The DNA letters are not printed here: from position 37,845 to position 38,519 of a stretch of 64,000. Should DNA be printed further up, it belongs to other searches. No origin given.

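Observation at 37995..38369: Minimal SET-domain lysine methyltransferase in a phage-like genome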

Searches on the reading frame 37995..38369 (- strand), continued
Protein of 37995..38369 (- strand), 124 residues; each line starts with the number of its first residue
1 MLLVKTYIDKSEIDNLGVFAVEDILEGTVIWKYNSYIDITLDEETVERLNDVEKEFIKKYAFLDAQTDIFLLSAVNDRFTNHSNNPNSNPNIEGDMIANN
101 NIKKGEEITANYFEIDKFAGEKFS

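Call 29: fold_search(model_id=the predicted structure, library=viral)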
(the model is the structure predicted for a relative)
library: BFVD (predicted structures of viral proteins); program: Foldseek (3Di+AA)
matches with E <= 10: 185; with E <= 0.001: 29
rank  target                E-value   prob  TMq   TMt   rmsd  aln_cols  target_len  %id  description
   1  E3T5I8                7.0e-08  1.00  0.57  0.46   5.2       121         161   26  SET domain-containing protein [Cafeteria roenbergensis virus (strain BV-PW1)]
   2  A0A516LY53            3.7e-07  1.00  0.63  0.57   4.6       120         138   25  (no name in the UniProt tables at hand)
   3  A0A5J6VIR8            4.5e-07  1.00  0.63  0.46   3.3       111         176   23  SET domain protein [Megaviridae environmental sample]
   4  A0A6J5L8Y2            1.7e-06  1.00  0.66  0.65   3.4       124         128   25  SET domain containing protein [uncultured Caudovirales phage]
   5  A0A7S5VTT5            3.4e-06  1.00  0.67  0.62   4.2       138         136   19  (no name in the UniProt tables at hand)
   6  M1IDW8                4.0e-06  1.00  0.64  0.68   2.8       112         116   20  (no name in the UniProt tables at hand)
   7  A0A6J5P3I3            2.1e-05  1.00  0.65  0.52   4.0       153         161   20  SET domain containing protein [uncultured Caudovirales phage]
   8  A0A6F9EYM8            3.2e-05  1.00  0.59  0.45   4.9       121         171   17  (no name in the UniProt tables at hand)
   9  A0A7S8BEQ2            3.4e-05  1.00  0.58  0.49   4.5       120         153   20  SET domain-containing protein [Medusavirus stheno T3]
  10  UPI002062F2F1         3.9e-05  1.00  0.56  0.68   4.7       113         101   22  (no name look-up for this kind of identifier)
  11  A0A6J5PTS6            6.3e-05  1.00  0.48  0.24   4.2       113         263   22  SET domain containing protein [uncultured Caudovirales phage]
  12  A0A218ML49            7.5e-05  1.00  0.52  0.08   3.5       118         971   24  SET domain-containing protein [uncultured virus]
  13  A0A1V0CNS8            9.5e-05  1.00  0.64  0.47   3.8       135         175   18  (no name in the UniProt tables at hand)
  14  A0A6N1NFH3            1.1e-04  1.00  0.57  0.36   6.7       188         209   18  SET domain-containing protein [Tupanvirus deep ocean]
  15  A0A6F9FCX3            1.3e-04  1.00  0.61  0.09   4.7       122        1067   18  (no name in the UniProt tables at hand)
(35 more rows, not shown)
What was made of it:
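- Closest known: SET-domain proteins already annotated in uncultured Caudovirales phages. Same: Structure match E 1.7e-6, TM 0.66 (call 29).
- Giant-virus SETs top the viral structure search (call 29).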

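Call 33: find_related_loci(query=A2, collection=genome_contigs, flank=5000)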
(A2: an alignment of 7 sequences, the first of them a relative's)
Query A2 (124 aa) in genome_contigs; peptide patterns used: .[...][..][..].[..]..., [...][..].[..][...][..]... (x = any residue, [..] = any of these).
600 stretches matched a pattern (row limit reached: there are more); 190 encode a relative of the query (tblastn E <= 1e-3); the best 80 are kept; 80 distinct loci.
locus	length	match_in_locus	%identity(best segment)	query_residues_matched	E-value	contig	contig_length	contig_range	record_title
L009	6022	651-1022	36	1-124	2e-25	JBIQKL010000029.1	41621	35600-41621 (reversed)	MAG: Hyphomicrobiales bacterium isolate mag.15f NODE_1264_length_41621, whole genome shotgun sequence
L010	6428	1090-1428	38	1-112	2e-23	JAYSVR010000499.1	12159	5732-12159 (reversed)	MAG: Acidobacteriota bacterium isolate GFS_12827 GFS_12827_498, whole genome shotgun sequence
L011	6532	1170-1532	39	1-116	8e-23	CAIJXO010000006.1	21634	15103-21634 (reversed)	uncultured bacterium isolate Loclat_bin-10598 genome assembly, contig: bin-10598:006/119, whole genome shotgun sequence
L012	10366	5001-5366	39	1-120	1e-22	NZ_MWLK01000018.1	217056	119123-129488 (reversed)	Rhodomicrobium sp. R_RK_3 BLEFHOIH_18, whole genome shotgun sequence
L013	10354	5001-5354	36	1-117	1e-21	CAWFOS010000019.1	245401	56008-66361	MAG: uncultured Alphaproteobacteria bacterium isolate MFD01689.bin.2.42 genome assembly, contig: contig_13803, whole gen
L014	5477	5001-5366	38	1-120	2e-21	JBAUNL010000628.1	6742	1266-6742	MAG: Rhodomicrobium sp. isolate MFD04782_ilm_asm_bin11 k127_262616, whole genome shotgun sequence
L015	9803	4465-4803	39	1-113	3e-21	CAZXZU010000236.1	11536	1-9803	MAG TPA_asm: uncultured Heliomicrobium sp. isolate binchicken_co248_361 genome assembly, contig: NODE_7417_length_11536_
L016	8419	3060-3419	37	1-116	3e-21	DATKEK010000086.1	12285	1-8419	MAG TPA_asm: Burkholderiales bacterium isolate SMAG_U14497 k141_3461924, whole genome shotgun sequence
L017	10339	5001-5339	39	1-113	1e-20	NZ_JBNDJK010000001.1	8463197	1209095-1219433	Inquilinus ginsengisoli strain V4I1 Ga0505336_01, whole genome shotgun sequence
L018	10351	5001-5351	38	1-116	3e-20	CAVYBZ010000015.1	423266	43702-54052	MAG: uncultured Alphaproteobacteria bacterium isolate MFD01223.bin.1.34 genome assembly, contig: contig_172, whole genom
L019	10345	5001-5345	37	1-114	1e-18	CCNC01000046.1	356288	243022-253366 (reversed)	Mesorhizobium sp. ORS3359 genome assembly Illumina paired reads assembly ORS3359, contig MPLAv1_Contig_14, whole genome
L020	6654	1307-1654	38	1-112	7e-20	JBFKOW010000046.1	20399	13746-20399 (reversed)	MAG: Paracoccaceae bacterium isolate Mix_sand22.2022.08.G.4 k141_1082073_length_20399_cov_14.1396, whole genome shotgun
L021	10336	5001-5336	40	1-112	8e-20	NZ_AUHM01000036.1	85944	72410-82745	Inquilinus limosus DSM 16000 G537DRAFT_scaffold00030.30_C, whole genome shotgun sequence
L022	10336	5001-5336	37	1-112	9e-20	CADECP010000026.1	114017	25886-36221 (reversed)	MAG: uncultured Acidobacteria bacterium isolate Acidobacteria sp. RBC074 genome assembly, contig: MAG074_26, whole genom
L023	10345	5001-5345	38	1-114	1e-19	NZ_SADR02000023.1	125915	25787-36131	Mesorhizobium sp. M00.F.Ca.ET.216.01.1.1 NODE_23_length_125915_cov_30.7855, whole genome shotgun sequence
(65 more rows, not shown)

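Call 34: find_related_loci(query=A2, collection=viral_contigs, flank=6000)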
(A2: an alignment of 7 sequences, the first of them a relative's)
Query A2 (124 aa) in viral_contigs; peptide patterns used: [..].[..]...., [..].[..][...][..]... (x = any residue, [..] = any of these).
412 stretches matched a pattern; 45 encode a relative of the query (tblastn E <= 1e-3); 45 distinct loci.
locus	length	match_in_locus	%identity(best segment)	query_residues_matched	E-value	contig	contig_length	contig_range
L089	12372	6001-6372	81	1-124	7e-65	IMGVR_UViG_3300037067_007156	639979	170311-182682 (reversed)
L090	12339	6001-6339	51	1-116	2e-33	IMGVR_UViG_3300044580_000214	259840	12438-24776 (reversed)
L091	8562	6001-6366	50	1-123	2e-32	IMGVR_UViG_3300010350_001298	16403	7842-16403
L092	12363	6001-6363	43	1-123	3e-32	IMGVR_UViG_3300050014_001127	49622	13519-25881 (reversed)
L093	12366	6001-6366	49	1-123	7e-32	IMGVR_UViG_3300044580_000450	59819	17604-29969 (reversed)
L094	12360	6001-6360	46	1-123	1e-30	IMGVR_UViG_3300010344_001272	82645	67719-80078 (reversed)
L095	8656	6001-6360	35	1-114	3e-21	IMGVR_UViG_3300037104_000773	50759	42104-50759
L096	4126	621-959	40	1-113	2e-20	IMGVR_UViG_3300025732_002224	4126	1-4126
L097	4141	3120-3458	40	1-113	2e-20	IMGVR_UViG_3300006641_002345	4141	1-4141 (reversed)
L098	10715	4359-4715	37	1-120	6e-20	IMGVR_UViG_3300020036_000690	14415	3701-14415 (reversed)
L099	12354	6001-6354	36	1-121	2e-19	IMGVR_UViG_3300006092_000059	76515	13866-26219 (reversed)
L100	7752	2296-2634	38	1-115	2e-14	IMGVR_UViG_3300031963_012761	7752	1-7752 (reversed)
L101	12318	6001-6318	33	5-112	1e-11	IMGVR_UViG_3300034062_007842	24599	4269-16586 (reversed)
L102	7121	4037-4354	33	5-112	1e-11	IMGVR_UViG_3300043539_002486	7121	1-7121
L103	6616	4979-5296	33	5-112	1e-11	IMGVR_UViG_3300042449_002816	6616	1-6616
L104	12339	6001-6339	36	1-115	1e-12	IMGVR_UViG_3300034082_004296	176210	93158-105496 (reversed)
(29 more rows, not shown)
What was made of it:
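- On Chlorovirus vSET (A612L) lineage: The nearest relatives are phage and prokaryotic SETs at 36-51% identity (calls 33, 34).
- On Prokaryotic and phage stand-alone minimal SET family: 190 relatives in genomes and 45 on viral contigs (calls 33, 34).
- The nearest relatives are phage and free-living prokaryote proteins such as Mesorhizobium, Inquilinus, CPR and DPANN (calls 33, 34).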

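Call 37: search_solved_structures(query=A1, max_evalue=0.001, show_alignments=2)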
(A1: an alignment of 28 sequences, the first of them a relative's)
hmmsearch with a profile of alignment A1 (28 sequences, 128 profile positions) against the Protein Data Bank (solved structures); distinct sequences matched with E-value up to 0.001: 95 (the best 60 are shown).
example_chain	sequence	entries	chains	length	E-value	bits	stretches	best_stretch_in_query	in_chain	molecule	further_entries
4z4p_A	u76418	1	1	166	9.8e-14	54.5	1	4-117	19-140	Histone-lysine N-methyltransferase 2D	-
7u5v_A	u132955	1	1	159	3.7e-13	52.7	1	8-113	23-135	Histone-lysine N-methyltransferase 2A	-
2w5y_A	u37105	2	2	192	4.1e-13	52.5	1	8-113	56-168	HISTONE-LYSINE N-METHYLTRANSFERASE HRX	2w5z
6kiu_K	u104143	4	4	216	5.5e-13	52.1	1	8-113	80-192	Histone-lysine N-methyltransferase 2A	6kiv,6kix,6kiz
7ud5_K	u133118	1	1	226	6.2e-13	51.9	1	8-113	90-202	cDNA FLJ56846, highly similar to Zinc finger protein HRX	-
5f5e_A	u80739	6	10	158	9.6e-13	51.3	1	8-113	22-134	Histone-lysine N-methyltransferase 2A | Histone-lysine N-methyltransferase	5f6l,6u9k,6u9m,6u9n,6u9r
7w67_C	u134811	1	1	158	1.1e-12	51.1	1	8-113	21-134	Histone-lysine N-methyltransferase 2A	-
7w6a_C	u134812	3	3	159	1.2e-12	51.1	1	8-113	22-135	Histone-lysine N-methyltransferase 2A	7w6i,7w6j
5f59_A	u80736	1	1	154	1.2e-12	51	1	5-116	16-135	Histone-lysine N-methyltransferase 2C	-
5f6k_C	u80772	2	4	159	1.3e-12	50.9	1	5-116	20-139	Histone-lysine N-methyltransferase 2C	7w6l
6pwv_C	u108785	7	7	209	2e-12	50.3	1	8-113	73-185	Histone-lysine N-methyltransferase 2A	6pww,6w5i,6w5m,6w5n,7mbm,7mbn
6kiw_K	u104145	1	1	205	2.6e-12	49.9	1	5-116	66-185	Histone-lysine N-methyltransferase 2C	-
9yle_K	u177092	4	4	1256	5.1e-12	49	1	4-116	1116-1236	[histone H3]-lysine(4) N-methyltransferase,Histone-lysine N-methyltransferase 2D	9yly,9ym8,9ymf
9yl3_K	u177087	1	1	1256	5.1e-12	49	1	4-116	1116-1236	[histone H3]-lysine(4) N-methyltransferase,Histone-lysine N-methyltransferase 2D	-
7bre_B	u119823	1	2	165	1.7e-10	44.1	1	8-113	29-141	Histone-lysine N-methyltransferase 2B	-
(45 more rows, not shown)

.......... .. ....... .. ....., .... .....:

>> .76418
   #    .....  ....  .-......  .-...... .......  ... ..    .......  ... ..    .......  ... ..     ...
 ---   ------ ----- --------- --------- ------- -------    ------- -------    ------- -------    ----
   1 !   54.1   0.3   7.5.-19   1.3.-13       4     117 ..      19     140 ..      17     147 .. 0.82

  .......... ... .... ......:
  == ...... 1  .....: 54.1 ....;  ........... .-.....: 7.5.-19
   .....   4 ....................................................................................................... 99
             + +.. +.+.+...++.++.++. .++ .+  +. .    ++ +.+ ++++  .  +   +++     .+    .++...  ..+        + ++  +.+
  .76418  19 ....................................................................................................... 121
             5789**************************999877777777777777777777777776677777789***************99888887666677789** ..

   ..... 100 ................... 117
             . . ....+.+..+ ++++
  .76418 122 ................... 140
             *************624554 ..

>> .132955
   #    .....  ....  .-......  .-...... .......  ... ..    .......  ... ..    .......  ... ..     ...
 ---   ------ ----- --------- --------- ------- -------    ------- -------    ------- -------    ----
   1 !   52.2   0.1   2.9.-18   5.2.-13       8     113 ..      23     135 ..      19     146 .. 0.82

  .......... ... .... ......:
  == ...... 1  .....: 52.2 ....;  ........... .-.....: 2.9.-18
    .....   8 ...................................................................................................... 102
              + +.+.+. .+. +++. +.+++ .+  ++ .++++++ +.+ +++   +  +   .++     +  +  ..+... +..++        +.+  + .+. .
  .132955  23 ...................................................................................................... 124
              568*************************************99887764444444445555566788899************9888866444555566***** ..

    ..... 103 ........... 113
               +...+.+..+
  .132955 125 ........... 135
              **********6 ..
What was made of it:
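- On Chlorovirus vSET (A612L) lineage: The profile ranks vSET (E 1e-7) below MLL, NSD and EZH (call 37).
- The family profile hits MLL, NSD, EZH and vSET chains at E 1e-13 to 1e-7 (call 37).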

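Call 41: get_annotated_region(hit=H1, flank=4000)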
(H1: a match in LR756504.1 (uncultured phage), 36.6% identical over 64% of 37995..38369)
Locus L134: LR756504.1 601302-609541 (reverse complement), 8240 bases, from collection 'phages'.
description: uncultured phage genome assembly, chromosome: 1.
organism: uncultured phage (NCBI taxid 278008)
taxonomy: Viruses; environmental samples
host: -; source: metagenomic; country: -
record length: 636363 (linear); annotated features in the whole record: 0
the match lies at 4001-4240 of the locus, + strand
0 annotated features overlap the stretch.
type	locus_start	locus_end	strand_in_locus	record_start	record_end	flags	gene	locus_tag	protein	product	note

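Call 54: search_protein_families(library=padloc, proteins=[window:37995-38369:-], max_evalue=0.01)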
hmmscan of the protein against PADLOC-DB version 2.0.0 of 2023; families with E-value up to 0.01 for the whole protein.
window:37995-38369:- (124 aa): 0 families

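Call 59: search_protein_representatives(alignment_id=A1)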
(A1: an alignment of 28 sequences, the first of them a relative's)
Query: 28 sequences, 128 profile positions. Proteins with E-value up to 0.001 (for the whole library): 13022; up to 1e-10: 2897; up to 1e-30: 337. The best 150 are listed.
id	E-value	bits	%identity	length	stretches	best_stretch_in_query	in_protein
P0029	1.9e-48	179.7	-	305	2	1-123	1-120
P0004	1.6e-47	176.7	-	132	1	1-124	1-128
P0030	1.1e-46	174.0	-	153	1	1-127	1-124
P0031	2.9e-46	172.6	-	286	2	1-118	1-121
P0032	5.7e-46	171.7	-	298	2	1-120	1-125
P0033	5.0e-45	168.7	-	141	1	1-126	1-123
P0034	3.0e-44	166.1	-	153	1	1-123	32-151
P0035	2.4e-43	163.2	-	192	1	1-127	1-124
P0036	9.8e-42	158.0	-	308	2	1-125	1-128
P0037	5.1e-41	155.7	-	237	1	1-126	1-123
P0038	5.5e-41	155.6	-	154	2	1-89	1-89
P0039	1.1e-40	154.7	-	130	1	1-121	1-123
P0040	1.7e-40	154.0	-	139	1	1-124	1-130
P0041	2.3e-40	153.6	-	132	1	1-123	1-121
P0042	3.6e-40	153.0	-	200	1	1-125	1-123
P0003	1.5e-33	131.6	-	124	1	1-124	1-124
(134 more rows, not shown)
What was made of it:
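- On Prokaryotic and phage stand-alone minimal SET family: 337 representative clusters at E<=1e-30 (call 59).
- Closest known: Stand-alone prokaryotic minimal SET proteins. Same: The family is large: 337 clusters (50% identity) at E<=1e-30 (call 59).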

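Call 69: find_encoding_contigs(protein=P0003, flank=6000, max_places=2)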
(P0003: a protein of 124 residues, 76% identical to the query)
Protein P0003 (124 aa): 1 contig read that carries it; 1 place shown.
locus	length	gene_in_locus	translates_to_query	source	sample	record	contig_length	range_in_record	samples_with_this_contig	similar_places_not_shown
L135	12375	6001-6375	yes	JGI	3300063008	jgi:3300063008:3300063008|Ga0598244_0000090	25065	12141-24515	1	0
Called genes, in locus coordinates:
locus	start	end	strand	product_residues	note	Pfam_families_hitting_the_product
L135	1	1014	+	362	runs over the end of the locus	PF01541:GIY-YIG (weak)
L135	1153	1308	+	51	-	-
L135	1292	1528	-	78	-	-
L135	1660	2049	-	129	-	-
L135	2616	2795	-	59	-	-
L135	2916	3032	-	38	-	-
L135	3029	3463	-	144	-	-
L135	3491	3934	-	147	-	-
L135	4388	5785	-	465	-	-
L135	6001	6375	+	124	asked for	PF00856:SET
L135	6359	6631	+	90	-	-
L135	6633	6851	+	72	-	-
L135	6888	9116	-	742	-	PF10592:AIPR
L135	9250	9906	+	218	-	PF01555:N6_N4_Mtase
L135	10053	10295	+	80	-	-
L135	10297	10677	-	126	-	-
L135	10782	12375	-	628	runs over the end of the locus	PF01145:Band_7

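Call 77: search_protein_families(library=ncbifam, proteins=[window:37995-38369:-], max_evalue=1)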
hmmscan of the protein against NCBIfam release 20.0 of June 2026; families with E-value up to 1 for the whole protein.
window:37995-38369:- (124 aa): 1 family
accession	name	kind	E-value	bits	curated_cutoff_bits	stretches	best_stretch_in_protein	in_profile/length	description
TIGR01125.1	TIGR01125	equivalog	0.016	14.3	356.95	1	5-109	310-419/432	30S ribosomal protein S12 methylthiotransferase RimO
